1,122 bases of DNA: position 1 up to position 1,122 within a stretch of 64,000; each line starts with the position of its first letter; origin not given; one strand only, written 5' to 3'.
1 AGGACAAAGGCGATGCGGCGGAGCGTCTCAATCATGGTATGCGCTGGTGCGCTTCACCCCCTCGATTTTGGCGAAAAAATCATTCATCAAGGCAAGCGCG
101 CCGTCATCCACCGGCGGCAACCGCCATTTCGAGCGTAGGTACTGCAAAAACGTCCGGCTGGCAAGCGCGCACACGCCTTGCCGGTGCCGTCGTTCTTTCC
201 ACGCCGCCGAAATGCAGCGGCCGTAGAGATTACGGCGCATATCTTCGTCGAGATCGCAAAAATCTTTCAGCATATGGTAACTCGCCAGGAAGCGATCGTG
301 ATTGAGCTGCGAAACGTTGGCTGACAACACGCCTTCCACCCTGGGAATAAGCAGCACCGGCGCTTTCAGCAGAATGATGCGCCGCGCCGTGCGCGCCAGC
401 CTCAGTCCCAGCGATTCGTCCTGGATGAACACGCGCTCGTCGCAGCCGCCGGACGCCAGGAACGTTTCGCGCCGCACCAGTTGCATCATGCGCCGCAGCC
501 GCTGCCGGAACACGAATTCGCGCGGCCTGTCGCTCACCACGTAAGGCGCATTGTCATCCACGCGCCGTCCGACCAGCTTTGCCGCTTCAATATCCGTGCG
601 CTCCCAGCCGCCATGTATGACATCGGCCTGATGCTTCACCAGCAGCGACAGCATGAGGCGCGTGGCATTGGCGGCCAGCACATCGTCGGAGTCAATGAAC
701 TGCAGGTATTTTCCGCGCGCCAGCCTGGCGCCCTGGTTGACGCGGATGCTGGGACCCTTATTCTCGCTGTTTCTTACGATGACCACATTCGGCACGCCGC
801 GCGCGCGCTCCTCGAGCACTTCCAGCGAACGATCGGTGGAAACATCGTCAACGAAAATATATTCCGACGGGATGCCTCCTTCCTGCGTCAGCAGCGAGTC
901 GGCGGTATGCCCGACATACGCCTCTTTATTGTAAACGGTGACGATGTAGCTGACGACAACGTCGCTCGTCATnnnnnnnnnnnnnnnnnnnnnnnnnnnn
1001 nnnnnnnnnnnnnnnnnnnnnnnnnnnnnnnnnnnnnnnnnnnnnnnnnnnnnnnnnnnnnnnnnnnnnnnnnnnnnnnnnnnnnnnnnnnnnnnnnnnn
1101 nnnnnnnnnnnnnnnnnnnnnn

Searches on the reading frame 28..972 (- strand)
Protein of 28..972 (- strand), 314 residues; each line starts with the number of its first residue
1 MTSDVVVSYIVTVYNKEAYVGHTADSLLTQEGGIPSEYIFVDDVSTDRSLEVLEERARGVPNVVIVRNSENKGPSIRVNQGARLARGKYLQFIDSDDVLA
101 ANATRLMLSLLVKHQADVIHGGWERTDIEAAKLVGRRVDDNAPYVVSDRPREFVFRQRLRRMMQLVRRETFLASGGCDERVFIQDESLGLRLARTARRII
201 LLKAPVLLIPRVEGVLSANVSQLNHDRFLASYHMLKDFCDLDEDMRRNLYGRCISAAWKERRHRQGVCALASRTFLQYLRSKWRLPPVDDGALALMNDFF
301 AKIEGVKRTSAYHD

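Call 38: search_protein_families(library=pfam, proteins=[window:28-972:-], max_evalue=0.001)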
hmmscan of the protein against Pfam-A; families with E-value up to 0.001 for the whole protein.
window:28-972:- (314 aa): 3 families
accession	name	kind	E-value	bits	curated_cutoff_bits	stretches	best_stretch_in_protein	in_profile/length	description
PF00535.33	Glycos_transf_2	-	2e-25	90.1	23.3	1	8-131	1-123/168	Glycosyl transferase family 2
PF13641.12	Glyco_tranf_2_3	-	1.6e-09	38.6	27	1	7-120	3-120/230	Glycosyltransferase like family 2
PF10111.15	Glyco_tranf_2_2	-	1.6e-05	25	27.3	0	36-111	30-106/276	Glycosyltransferase like family 2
